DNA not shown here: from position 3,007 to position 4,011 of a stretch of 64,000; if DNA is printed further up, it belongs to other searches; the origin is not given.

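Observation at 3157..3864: LuxR-family response regulator with Glu replacing the phospho-acceptor Asp (pseudo-receiver)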

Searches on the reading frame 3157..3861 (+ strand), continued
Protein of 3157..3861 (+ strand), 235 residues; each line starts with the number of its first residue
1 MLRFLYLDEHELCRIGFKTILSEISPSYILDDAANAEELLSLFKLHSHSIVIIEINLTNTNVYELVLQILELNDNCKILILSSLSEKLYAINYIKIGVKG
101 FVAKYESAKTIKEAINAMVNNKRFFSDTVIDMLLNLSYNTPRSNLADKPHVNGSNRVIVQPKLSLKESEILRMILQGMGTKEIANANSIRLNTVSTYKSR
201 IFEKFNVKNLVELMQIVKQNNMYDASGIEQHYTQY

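Call 46: fold_search(model_id=the predicted structure, library=pdb)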
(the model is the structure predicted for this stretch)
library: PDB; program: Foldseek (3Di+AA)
matches with E <= 10: 1724; with E <= 0.001: 471
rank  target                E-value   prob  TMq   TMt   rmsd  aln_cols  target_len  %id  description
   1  4gvp_A                7.4e-12  1.00  0.49  0.55  10.8       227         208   23  Crystal Structure of the Response Regulator Protein VraR from Staphylococcus aureus (released 2013-05-08)
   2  8zwn_B                7.4e-12  1.00  0.48  0.55  14.2       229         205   22  Crystal structure of DNA-binding transcriptional activator EvgA from Escherichia coli str. K-12 substr. MG1655 (released 2025-06-18)
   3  4hye_A                8.9e-12  1.00  0.51  0.60  14.7       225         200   18  Crystal structure of a response regulator spr1814 from Streptococcus pneumoniae reveals unique interdomain contacts am (released 2013-06-05)
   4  4yn8                  1.1e-11  1.00  0.47  0.53  16.9       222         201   20  Crystal Structure of Response Regulator ChrA in Heme-Sensing Two Component System (released 2015-08-19)
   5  5hev_C                1.1e-11  1.00  0.54  0.59  18.2       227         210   23  Crystal Structure of the beryllofluoride-activated LiaR from Enterococcus faecium (released 2016-11-16)
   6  5hev_A                1.5e-11  1.00  0.54  0.61  15.5       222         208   22  Crystal Structure of the beryllofluoride-activated LiaR from Enterococcus faecium (released 2016-11-16)
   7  5f64_A                1.6e-11  1.00  0.49  0.56  14.5       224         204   24  Putative positive transcription regulator (sensor EvgS) from Shigella flexneri (released 2015-12-30)
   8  5hev_B                2.2e-11  1.00  0.53  0.59  15.4       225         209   23  Crystal Structure of the beryllofluoride-activated LiaR from Enterococcus faecium (released 2016-11-16)
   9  6eo3_B                2.6e-11  1.00  0.52  0.61  13.2       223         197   18  Conformational dynamism for DNA interaction in Salmonella typhimurium RcsB response regulator. S207C P212121 (released 2017-11-15)
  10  8zwn_C                4.2e-11  1.00  0.48  0.54  14.4       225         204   24  Crystal structure of DNA-binding transcriptional activator EvgA from Escherichia coli str. K-12 substr. MG1655 (released 2025-06-18)
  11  4zmr_A                6.1e-11  1.00  0.52  0.59  13.4       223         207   18  Structural characterization of the full-length response regulator spr1814 in complex with a phosphate analogue reveals (released 2016-04-27)
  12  8zwn_A                6.4e-11  1.00  0.48  0.54  14.6       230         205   23  Crystal structure of DNA-binding transcriptional activator EvgA from Escherichia coli str. K-12 substr. MG1655 (released 2025-06-18)
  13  5w43_A                1.4e-10  1.00  0.50  0.58  13.3       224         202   19  Structure of the two-component response regulator RcsB-DNA complex (released 2018-03-07)
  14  6eo3_A                1.8e-10  1.00  0.51  0.58  12.3       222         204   18  Conformational dynamism for DNA interaction in Salmonella typhimurium RcsB response regulator. S207C P212121 (released 2017-11-15)
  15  6eo2                  2.4e-10  1.00  0.52  0.59  13.7       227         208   19  Conformational dynamism for DNA interaction in Salmonella typhimurium RcsB response regulator. S207C crossed (released 2017-11-15)
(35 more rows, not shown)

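Call 47: search_protein_representatives(protein=window:3157-3861:+)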
Query: 235 residues. Proteins with E-value up to 0.001 (for the whole library): 34207; up to 1e-10: 4860; up to 1e-30: 2. The best 150 are listed.
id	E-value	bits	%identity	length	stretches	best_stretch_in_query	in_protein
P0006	5.2e-79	281.1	59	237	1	1-226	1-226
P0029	6.0e-32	127.4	38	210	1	3-221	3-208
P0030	1.0e-29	120.1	38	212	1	4-222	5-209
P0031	4.3e-29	118.1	34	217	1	1-222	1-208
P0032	2.0e-28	115.9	31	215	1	2-221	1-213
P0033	2.1e-28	115.8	35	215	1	4-217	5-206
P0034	1.0e-27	113.6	33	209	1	2-221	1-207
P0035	2.2e-27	112.4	35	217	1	3-221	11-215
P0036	2.5e-27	112.3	34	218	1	4-218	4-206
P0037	1.6e-26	109.7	35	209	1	3-216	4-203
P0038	2.7e-26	108.9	32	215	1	4-220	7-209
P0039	2.8e-26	108.9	34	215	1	6-216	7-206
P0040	8.3e-26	107.3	32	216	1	2-215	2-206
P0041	1.4e-25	106.6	30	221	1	2-220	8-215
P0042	1.7e-25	106.3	30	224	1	3-219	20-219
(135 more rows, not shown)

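Call 63: search_protein_families(library=padloc, proteins=[window:3157-3861:+], max_evalue=0.01)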
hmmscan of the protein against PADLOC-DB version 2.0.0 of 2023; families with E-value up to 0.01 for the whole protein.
window:3157-3861:+ (235 aa): 1 family
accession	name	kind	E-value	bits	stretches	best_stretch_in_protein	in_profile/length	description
PDLC01855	CARF3--CARF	-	1.2e-05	23.2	1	158-205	213-260/288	-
